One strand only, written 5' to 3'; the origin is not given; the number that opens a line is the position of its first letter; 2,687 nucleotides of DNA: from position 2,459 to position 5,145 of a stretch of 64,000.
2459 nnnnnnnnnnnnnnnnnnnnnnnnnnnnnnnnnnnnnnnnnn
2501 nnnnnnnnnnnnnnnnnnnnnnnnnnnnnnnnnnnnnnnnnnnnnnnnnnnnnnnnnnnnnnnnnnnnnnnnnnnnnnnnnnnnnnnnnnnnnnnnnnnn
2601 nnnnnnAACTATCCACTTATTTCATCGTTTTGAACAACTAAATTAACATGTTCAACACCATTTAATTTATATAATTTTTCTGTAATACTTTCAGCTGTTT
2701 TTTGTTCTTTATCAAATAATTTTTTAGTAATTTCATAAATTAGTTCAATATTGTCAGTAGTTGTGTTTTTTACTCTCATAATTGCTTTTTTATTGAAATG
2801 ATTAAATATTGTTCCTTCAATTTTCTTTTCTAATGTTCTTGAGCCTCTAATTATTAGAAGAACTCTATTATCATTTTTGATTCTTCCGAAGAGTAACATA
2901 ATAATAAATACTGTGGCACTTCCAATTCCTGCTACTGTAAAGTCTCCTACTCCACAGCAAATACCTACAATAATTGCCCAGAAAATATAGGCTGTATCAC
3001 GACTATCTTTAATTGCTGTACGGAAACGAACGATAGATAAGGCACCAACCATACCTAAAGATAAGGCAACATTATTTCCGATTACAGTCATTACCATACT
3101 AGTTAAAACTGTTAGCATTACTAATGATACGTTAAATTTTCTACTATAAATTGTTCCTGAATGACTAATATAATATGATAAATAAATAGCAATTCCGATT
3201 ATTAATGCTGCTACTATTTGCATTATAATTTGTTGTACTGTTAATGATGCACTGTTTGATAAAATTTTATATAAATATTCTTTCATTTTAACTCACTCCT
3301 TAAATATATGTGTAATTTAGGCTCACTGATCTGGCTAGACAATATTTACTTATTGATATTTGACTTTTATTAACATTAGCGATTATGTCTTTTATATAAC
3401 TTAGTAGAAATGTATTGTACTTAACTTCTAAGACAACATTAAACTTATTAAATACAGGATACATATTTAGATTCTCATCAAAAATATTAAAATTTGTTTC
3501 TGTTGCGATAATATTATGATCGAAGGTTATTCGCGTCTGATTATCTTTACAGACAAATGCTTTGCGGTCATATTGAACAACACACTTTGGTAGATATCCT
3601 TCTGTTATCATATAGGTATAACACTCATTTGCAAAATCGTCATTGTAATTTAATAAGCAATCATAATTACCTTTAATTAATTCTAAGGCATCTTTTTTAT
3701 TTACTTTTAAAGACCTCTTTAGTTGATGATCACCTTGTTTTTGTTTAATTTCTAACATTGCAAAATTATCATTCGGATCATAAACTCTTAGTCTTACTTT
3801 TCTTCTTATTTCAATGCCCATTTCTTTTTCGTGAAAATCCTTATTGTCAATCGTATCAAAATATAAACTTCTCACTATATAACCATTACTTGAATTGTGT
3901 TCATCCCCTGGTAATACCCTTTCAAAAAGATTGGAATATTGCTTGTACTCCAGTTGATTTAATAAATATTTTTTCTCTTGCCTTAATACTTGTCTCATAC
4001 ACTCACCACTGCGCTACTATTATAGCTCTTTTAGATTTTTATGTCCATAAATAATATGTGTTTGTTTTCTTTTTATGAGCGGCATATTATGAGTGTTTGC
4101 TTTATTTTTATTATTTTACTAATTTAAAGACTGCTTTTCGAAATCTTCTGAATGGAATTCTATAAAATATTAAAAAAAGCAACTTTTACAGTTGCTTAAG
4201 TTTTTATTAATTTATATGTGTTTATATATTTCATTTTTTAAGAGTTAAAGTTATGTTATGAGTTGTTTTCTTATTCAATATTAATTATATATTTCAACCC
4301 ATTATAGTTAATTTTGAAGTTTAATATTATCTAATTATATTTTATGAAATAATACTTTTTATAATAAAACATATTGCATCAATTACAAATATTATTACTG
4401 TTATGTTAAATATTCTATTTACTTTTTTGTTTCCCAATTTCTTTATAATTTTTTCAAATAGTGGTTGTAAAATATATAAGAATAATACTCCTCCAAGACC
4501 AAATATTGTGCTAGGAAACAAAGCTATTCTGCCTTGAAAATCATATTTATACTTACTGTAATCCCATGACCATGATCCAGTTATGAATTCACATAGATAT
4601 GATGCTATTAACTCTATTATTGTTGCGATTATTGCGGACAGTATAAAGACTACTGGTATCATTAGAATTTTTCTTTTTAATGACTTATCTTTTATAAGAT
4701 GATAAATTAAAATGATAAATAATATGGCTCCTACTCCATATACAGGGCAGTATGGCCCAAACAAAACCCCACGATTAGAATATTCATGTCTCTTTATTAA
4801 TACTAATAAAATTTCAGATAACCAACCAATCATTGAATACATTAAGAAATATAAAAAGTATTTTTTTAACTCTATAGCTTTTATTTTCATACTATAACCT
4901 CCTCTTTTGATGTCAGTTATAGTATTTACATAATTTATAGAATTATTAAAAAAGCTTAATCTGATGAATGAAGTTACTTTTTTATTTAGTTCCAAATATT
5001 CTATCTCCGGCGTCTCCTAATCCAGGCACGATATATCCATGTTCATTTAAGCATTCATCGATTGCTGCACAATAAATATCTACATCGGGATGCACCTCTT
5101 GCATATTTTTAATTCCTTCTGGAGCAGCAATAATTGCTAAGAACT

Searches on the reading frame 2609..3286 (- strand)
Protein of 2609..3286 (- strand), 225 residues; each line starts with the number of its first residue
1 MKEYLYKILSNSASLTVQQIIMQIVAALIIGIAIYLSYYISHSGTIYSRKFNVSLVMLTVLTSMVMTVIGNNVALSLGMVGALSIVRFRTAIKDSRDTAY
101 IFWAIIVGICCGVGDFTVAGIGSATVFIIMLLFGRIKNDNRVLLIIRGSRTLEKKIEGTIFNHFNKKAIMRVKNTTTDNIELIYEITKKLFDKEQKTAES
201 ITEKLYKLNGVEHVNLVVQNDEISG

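Call 109: search_protein_families(library=pfam, max_evalue=0.001, proteins=[window:2609-3286:-])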
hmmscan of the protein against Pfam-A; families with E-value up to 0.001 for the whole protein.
window:2609-3286:- (225 aa): 2 families
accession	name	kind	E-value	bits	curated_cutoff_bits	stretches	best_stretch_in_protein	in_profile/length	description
PF16316.10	DUF4956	-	4e-15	56.4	30.6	1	29-133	4-107/169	Domain of unknown function (DUF4956)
PF02308.21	MgtC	-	0.00045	21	31.4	0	55-137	46-119/121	MgtC family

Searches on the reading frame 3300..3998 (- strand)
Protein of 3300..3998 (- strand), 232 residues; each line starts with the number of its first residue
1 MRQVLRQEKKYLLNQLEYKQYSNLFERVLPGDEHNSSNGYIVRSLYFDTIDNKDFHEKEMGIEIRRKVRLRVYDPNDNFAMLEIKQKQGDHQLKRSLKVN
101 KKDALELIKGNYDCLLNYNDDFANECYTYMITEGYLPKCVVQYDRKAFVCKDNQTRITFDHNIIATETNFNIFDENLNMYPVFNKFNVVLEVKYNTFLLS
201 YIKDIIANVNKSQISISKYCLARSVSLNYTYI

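Call 109: search_protein_families(library=pfam, max_evalue=0.001, proteins=[window:3300-3998:-])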
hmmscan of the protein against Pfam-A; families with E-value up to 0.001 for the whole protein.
window:3300-3998:- (232 aa): 1 family
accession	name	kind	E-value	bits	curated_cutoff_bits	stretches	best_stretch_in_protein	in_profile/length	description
PF09359.15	VTC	-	3.7e-44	151.5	23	1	6-224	2-232/235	VTC domain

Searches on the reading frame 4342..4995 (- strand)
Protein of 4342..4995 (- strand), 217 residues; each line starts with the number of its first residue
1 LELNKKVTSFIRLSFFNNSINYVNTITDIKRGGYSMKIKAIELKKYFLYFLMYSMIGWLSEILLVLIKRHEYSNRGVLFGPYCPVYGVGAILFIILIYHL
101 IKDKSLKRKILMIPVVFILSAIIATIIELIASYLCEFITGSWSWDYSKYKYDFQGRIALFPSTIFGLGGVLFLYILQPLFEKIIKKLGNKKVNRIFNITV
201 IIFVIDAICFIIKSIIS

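Call 109: search_protein_families(library=pfam, max_evalue=0.001, proteins=[window:4342-4995:-])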
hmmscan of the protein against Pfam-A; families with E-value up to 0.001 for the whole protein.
window:4342-4995:- (217 aa): 1 family
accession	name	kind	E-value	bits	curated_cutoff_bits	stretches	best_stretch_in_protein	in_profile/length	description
PF06541.16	ABC_trans_CmpB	-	1e-39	136.5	25.9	1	48-209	1-149/151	Putative ABC-transporter type IV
